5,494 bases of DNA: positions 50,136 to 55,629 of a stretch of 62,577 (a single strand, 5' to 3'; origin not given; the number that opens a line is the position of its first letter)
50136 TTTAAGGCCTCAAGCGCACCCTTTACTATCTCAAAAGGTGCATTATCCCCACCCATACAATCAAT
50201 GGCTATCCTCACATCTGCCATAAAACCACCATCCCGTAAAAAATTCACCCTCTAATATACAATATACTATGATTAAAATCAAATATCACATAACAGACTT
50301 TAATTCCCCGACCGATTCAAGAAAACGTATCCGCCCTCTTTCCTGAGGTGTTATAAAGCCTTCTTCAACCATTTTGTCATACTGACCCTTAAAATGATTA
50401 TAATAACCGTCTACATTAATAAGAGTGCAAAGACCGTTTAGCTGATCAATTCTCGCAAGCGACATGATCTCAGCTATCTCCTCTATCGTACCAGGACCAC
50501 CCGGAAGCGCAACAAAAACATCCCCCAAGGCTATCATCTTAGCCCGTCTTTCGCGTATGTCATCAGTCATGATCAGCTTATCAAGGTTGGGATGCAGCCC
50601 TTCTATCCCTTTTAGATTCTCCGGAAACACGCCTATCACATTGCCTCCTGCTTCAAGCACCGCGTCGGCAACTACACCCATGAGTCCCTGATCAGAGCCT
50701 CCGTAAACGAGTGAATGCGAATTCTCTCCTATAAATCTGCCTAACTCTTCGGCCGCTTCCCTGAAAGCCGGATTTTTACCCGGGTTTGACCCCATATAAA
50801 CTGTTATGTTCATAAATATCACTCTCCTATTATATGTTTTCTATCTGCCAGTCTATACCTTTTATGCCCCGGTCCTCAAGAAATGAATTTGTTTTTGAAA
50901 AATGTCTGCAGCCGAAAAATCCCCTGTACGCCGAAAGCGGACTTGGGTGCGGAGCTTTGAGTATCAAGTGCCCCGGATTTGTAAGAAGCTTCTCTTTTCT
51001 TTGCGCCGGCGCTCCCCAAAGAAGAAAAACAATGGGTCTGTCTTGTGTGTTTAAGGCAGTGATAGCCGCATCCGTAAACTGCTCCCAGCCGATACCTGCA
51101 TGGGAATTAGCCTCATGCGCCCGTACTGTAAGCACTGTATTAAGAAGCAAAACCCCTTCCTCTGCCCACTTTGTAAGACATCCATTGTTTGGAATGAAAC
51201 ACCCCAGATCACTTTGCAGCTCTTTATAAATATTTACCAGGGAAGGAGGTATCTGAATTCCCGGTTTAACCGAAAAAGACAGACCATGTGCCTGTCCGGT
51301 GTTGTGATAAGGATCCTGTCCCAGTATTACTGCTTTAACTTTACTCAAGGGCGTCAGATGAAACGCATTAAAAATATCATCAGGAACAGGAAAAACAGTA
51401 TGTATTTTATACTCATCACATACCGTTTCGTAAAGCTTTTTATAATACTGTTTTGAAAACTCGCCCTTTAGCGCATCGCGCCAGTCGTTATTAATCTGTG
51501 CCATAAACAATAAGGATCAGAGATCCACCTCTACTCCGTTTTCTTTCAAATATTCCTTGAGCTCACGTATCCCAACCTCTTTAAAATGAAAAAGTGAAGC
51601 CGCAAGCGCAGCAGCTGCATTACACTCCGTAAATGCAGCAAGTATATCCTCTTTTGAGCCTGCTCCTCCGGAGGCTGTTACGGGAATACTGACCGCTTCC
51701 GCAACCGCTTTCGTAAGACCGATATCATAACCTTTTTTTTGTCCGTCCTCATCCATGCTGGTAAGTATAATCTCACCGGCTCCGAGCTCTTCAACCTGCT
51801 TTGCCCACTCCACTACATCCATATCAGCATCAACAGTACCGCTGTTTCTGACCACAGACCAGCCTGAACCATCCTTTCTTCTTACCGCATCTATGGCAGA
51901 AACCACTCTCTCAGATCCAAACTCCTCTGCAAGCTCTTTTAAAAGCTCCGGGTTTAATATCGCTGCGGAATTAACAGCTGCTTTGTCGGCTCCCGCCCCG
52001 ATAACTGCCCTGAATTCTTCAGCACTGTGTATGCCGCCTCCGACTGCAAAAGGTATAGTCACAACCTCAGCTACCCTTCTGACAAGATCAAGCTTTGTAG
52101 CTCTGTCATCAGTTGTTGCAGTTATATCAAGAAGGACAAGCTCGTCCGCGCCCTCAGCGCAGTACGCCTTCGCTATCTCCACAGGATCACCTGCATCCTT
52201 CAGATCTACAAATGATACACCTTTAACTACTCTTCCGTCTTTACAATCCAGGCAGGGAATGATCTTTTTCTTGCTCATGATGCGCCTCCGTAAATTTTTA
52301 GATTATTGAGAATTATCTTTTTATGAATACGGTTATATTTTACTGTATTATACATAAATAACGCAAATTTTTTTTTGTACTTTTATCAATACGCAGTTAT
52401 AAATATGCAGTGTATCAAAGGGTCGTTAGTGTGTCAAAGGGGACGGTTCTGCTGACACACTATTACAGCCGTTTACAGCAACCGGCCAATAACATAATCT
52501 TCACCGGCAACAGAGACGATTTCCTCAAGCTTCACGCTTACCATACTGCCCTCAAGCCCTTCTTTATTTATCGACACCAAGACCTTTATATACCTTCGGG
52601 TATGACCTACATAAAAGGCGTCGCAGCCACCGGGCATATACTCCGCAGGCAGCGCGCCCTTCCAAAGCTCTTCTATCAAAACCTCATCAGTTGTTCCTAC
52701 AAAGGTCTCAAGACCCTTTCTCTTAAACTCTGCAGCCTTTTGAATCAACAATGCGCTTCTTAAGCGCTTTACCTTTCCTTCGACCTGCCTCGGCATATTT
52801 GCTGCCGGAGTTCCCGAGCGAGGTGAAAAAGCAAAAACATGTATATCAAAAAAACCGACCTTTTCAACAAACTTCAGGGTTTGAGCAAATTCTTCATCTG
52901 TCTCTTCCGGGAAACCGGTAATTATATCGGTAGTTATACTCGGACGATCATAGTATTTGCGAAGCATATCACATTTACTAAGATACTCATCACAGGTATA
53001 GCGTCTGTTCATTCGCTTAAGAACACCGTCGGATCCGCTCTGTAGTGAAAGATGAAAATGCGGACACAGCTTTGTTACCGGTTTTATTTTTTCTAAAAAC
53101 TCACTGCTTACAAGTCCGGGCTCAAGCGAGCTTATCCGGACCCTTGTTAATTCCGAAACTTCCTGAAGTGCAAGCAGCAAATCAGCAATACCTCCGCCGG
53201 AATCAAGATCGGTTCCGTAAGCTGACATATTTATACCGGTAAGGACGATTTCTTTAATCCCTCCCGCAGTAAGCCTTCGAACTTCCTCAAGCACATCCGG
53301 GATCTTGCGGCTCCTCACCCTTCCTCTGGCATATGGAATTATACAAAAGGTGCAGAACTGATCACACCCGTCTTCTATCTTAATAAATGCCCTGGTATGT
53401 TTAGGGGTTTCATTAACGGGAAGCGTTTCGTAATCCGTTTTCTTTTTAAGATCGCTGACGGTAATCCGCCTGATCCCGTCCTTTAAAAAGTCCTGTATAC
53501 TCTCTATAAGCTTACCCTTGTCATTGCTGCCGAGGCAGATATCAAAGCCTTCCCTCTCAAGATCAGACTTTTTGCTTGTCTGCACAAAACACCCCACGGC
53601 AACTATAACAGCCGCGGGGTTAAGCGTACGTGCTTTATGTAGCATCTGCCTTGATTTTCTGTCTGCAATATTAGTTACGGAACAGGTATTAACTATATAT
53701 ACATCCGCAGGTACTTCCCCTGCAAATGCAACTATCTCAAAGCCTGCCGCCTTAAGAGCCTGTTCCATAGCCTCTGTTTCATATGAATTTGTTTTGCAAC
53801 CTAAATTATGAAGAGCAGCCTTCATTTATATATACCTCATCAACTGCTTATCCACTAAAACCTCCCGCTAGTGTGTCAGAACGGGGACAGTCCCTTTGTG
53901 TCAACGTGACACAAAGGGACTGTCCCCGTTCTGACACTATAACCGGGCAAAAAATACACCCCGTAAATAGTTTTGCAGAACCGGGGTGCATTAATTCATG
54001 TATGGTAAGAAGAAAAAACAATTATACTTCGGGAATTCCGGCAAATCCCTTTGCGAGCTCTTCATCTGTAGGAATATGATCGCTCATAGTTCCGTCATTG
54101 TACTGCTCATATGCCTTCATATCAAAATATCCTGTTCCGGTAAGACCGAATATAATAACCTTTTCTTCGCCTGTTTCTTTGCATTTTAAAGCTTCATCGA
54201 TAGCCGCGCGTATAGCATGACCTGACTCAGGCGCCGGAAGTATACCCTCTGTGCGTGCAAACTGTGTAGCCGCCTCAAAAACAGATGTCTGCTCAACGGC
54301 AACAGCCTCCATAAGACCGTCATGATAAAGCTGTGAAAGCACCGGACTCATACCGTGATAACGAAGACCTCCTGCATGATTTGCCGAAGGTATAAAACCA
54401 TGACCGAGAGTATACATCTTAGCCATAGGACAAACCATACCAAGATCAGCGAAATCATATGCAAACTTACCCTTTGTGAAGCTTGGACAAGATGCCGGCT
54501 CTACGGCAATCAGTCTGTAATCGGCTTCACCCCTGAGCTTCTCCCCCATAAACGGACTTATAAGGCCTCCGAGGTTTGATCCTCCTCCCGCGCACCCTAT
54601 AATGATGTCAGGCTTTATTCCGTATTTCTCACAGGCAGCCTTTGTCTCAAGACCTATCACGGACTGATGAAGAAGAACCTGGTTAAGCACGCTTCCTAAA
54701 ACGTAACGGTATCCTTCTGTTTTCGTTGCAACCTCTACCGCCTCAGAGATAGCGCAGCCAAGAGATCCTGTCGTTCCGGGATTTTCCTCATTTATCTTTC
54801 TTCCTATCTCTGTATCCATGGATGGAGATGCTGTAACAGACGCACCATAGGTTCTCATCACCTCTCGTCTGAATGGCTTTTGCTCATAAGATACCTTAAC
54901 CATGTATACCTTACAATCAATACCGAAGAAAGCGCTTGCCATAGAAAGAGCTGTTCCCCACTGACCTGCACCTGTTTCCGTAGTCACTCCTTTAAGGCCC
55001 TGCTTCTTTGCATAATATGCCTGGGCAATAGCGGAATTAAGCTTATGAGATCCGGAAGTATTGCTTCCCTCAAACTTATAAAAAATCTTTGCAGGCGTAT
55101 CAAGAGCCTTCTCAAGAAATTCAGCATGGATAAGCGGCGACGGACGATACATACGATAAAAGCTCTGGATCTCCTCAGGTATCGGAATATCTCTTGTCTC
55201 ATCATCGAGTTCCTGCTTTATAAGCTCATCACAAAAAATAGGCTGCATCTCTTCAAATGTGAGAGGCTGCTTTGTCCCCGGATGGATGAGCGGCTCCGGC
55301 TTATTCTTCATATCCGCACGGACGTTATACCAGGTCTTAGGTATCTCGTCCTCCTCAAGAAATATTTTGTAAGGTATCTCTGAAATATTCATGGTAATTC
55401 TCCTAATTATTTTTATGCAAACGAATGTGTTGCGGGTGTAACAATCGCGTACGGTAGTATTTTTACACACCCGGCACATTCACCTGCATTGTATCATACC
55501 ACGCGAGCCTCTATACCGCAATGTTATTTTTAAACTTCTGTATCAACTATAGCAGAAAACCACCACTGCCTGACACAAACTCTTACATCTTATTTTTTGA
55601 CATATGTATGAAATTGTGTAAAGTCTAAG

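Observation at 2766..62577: Dense dispersed family of ~70-bp nested palindromes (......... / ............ modules) filling the intergenic spacers of a core housekeeping region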

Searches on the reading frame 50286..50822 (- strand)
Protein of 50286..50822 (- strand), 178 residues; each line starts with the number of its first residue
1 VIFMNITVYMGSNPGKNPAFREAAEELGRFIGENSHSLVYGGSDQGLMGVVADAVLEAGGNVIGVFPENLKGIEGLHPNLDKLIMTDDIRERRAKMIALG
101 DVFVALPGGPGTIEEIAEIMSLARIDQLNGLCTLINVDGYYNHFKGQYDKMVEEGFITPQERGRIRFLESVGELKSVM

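Call 67: search_protein_families(library=ncbifam, proteins=[window:50286-50822:-], max_evalue=0.00001)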
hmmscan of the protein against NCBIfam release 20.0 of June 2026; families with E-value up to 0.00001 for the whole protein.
window:50286-50822:- (178 aa): 3 families
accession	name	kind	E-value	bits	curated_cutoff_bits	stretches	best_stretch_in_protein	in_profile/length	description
TIGR00730.1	TIGR00730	subfamily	8.4e-42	142.9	96.35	1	5-174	2-171/178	TIGR00730 family Rossman fold protein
NF058542.1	CtkRMPhLog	equivalog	5e-23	81.9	300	1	5-172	3-169/177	cytokinin riboside 5'-monophosphate phosphoribohydrolase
TIGR00725.1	TIGR00725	hypoth_equivalog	1.1e-09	37.9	106.9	1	10-122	7-114/159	TIGR00725 family protein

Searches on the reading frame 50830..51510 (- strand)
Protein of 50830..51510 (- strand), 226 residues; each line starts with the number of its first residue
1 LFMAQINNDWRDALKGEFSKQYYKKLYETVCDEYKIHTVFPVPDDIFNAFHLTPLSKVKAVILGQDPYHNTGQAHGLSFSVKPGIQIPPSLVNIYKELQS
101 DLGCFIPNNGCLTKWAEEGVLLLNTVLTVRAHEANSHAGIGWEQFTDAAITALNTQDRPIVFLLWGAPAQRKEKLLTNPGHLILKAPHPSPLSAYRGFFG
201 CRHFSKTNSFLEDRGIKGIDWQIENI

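Call 67: search_protein_families(library=ncbifam, proteins=[window:50830-51510:-], max_evalue=0.00001)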
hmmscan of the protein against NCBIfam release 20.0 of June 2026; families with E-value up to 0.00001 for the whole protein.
window:50830-51510:- (226 aa): 5 families
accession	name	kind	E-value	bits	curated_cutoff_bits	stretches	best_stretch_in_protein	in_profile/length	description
NF003589.0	PRK05254.1-2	equivalog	8.1e-99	329.8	223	1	4-224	5-226/227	uracil-DNA glycosylase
NF003592.0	PRK05254.1-5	equivalog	2.3e-97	325.2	162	1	4-225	3-224/225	uracil-DNA glycosylase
TIGR00628.1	ung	equivalog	2.6e-82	275.8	185.75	1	8-214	2-208/210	uracil-DNA glycosylase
NF003591.1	PRK05254.1-4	equivalog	6.3e-80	267.6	237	1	7-212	2-207/208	uracil-DNA glycosylase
NF003588.0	PRK05254.1-1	equivalog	1.5e-67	227.5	143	1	5-223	9-224/225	uracil-DNA glycosylase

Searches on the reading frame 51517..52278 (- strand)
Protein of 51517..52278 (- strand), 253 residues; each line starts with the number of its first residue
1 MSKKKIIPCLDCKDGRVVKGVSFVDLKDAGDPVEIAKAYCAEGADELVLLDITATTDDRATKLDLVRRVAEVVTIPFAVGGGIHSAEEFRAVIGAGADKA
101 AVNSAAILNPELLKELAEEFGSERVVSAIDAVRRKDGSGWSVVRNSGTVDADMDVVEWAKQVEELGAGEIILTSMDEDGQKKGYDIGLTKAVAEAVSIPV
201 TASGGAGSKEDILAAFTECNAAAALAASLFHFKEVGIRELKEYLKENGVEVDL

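Call 67: search_protein_families(library=ncbifam, proteins=[window:51517-52278:-], max_evalue=0.00001)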
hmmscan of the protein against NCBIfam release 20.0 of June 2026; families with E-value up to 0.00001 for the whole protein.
window:51517-52278:- (253 aa): 17 families
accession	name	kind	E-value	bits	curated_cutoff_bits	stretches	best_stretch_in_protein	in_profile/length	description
TIGR00735.1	hisF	equivalog_domain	4.8e-98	327.5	294.55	1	3-251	3-253/254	imidazole glycerol phosphate synthase subunit HisF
TIGR03572.1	WbuZ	equivalog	2.3e-75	252.9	299.7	1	1-232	1-232/232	glycosyl amidation-associated protein WbuZ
NF038364.1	AglZ_HisF2_fam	equivalog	5.7e-65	219.2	310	1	3-234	2-232/248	AglZ/HisF2 family acetamidino modification protein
NF010112.0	PRK13585.1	equivalog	4.5e-42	144.3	243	1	5-243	4-237/241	1-(5-phosphoribosyl)-5-[(5-phosphoribosylamino)methylideneamino]imidazole-4-carboxamide isomerase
TIGR00007.1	TIGR00007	equivalog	1e-35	123.4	228.95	1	6-215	1-207/231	1-(5-phosphoribosyl)-5-[(5-phosphoribosylamino)methylideneamino]imidazole-4-carboxamide isomerase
NF010114.0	PRK13587.1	equivalog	6e-22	78.5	305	1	45-226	47-220/234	1-(5-phosphoribosyl)-5-((5-phosphoribosylamino)methylideneamino)imidazole-4-carboxamide isomerase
TIGR01919.1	hisA-trpF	equivalog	3.5e-20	72.6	306.45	1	5-215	4-211/243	bifunctional 1-(5-phosphoribosyl)-5-((5-phosphoribosylamino)methylideneamino)imidazole-4-carboxamide isomerase/phosphoribosylanthranilate is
NF010113.0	PRK13586.1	equivalog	3.1e-19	69.6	238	1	5-214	3-206/232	1-(5-phosphoribosyl)-5-((5-phosphoribosylamino)methylideneamino)imidazole-4-carboxamide isomerase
NF010712.0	PRK14114.1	equivalog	4.3e-15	55.9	327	1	13-215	13-206/241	1-(5-phosphoribosyl)-5-((5-phosphoribosylamino)methylideneamino)imidazole-4-carboxamide isomerase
NF003156.0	PRK04128.1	equivalog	2.1e-13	50.8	285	1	5-242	3-226/231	1-(5-phosphoribosyl)-5-((5-phosphoribosylamino)methylideneamino)imidazole-4-carboxamide isomerase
TIGR02129.1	hisA_euk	equivalog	6.8e-11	42.3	229.3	1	77-212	80-218/255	phosphoribosylformimino-5-aminoimidazole carboxamide ribotide isomerase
TIGR00734.1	hisAF_rel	hypoth_equivalog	4.4e-08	33.2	179.85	1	5-231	2-217/221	HisA/HisF family protein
TIGR03151.1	enACPred_II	equivalog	8.4e-08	31.8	453.1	0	156-237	119-201/307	enoyl-[acyl-carrier-protein] reductase FabK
NF005442.0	PRK07028.1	equivalog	1.4e-06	27.2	593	0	151-210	116-175/430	bifunctional hexulose-6-phosphate synthase/ribonuclease regulator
NF005819.0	PRK07695.1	equivalog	2.4e-06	27.4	251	0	36-109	108-183/205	thiazole tautomerase TenI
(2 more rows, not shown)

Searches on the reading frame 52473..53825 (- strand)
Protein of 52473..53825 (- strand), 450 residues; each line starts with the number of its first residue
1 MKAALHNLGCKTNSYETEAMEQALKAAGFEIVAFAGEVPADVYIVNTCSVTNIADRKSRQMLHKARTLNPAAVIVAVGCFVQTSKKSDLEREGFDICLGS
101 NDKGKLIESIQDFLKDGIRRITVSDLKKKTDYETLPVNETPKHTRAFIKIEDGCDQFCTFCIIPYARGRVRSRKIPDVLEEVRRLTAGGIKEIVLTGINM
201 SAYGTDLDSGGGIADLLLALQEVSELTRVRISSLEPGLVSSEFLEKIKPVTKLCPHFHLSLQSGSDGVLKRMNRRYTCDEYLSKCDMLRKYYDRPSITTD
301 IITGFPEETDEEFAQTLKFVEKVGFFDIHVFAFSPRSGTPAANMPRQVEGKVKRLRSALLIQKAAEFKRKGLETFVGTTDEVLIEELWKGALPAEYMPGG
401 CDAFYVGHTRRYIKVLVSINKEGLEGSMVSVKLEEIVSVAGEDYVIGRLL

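Call 67: search_protein_families(library=ncbifam, proteins=[window:52473-53825:-], max_evalue=0.00001)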
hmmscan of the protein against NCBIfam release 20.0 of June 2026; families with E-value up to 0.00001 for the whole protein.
window:52473-53825:- (450 aa): 14 families
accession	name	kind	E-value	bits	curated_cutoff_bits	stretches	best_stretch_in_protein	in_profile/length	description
TIGR01579.1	MiaB-like-C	equivalog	5e-124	414.7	357.05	1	5-390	1-385/416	tRNA (N(6)-L-threonylcarbamoyladenosine(37)-C(2))-methylthiotransferase MtaB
TIGR00089.1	TIGR00089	subfamily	1e-119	400.2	251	1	2-436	1-422/429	MiaB/RimO family radical SAM methylthiotransferase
TIGR01574.1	miaB-methiolase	equivalog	1.2e-84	284.8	355.3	1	5-391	4-393/437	tRNA (N6-isopentenyl adenosine(37)-C2)-methylthiotransferase MiaB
TIGR01125.1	TIGR01125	equivalog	1.8e-72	244.7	356.95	1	4-386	3-379/432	30S ribosomal protein S12 methylthiotransferase RimO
TIGR01578.1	MiaB-like-B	hypoth_equivalog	2.3e-69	234.2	314.7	1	6-391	5-379/421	tRNA (N(6)-L-threonylcarbamoyladenosine(37)-C(2))-methylthiotransferase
NF010916.0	PRK14336.1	equivalog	4.4e-61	206.9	606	1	5-390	6-371/418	tRNA (N6-isopentenyl adenosine(37)-C2)-methylthiotransferase MiaB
TIGR04013.1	B12_SAM_MJ_1487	hypoth_equivalog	5.7e-26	91.3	251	1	44-359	45-372/382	TIGR04013 family B12-binding domain/radical SAM domain-containing protein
TIGR04014.1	B12_SAM_MJ_0865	equivalog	3.8e-24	85.3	360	1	145-345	160-358/434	methyl-coenzyme M reductase glutamine C-methyltransferase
TIGR04479.1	bcpD_PhpK_rSAM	subfamily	1.1e-10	40.5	600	1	254-330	342-418/504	PhpK family radical SAM P-methyltransferase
TIGR03960.1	rSAM_fuse_unch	hypoth_equivalog_domain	1.1e-06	27.4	462.3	1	106-323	213-424/605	TIGR03960 family B12-binding radical SAM protein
NF053742.1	LipS1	equivalog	1.9e-06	27.7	230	0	152-358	15-209/268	LipS1 family lipoyl synthase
NF040546.1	rSAM_CUAEP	equivalog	7.7e-06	24.9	500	0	127-194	154-221/468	CUAEP/CCAEP-tail radical SAM (seleno)protein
TIGR03994.1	rSAM_HemZ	equivalog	8.8e-06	25.1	321.4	0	260-339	204-282/401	coproporphyrinogen dehydrogenase HemZ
TIGR01212.1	TIGR01212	equivalog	8.9e-06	25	180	0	258-366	142-246/302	tRNA modification radical SAM protein MnmL/YtqA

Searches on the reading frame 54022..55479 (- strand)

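Call 68: search_protein_families(library=ncbifam, proteins=[window:54022-55479:-], max_evalue=0.00001)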
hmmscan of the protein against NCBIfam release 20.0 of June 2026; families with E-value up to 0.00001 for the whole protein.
window:54022-55479:- (485 aa): 19 families
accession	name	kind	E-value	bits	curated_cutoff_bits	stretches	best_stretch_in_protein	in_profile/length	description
NF009057.0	PRK12391.1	equivalog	1.3e-205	683.1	366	1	37-475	4-440/441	TrpB-like pyridoxal phosphate-dependent enzyme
TIGR01415.1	trpB_rel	hypoth_equivalog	2.6e-176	586.5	518.85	1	46-462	1-417/419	TrpB-like pyridoxal phosphate-dependent enzyme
TIGR00263.1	trpB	equivalog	4e-46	157.8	392.45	1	100-458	35-382/385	tryptophan synthase subunit beta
NF010376.0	PRK13803.1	equivalog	3.1e-45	155.1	819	1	109-462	254-596/600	bifunctional phosphoribosylanthranilate isomerase/tryptophan synthase subunit beta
NF010375.0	PRK13802.1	equivalog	5e-33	114.1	1386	1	107-459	318-671/695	bifunctional indole-3-glycerol phosphate synthase/tryptophan synthase subunit beta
NF004996.0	PRK06381.1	equivalog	3.3e-15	55.9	266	1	113-220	13-117/319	threonine synthase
TIGR01136.1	cysKM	subfamily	1.5e-12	47.5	344.15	1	115-456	9-298/299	cysteine synthase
TIGR01139.1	cysK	equivalog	1.5e-12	47.4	350.95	1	115-454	9-295/298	cysteine synthase A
NF008735.0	PRK11761.1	equivalog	1.4e-10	40.9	413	1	114-220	13-117/296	cysteine synthase CysM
TIGR03945.1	PLP_SbnA_fam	equivalog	2.8e-10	39.8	349.95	1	126-222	18-114/304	2,3-diaminopropionate biosynthesis protein SbnA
NF006050.0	PRK08197.1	equivalog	4e-10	39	303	1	114-451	81-382/406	threonine synthase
TIGR01138.1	cysM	equivalog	7e-10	38.9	394.2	1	127-216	20-109/290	cysteine synthase B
NF040741.1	ornith_OrtB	equivalog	8.5e-10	37.7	550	1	129-191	81-142/464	2-amino-4-oxopentanoate thiolase subunit OrtB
NF005292.0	PRK06815.1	equivalog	2.9e-09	36.4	371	1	109-430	17-291/320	threonine/serine dehydratase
NF006094.0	PRK08246.1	subfamily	3.5e-09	36.5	331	1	110-336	20-208/310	serine/threonine dehydratase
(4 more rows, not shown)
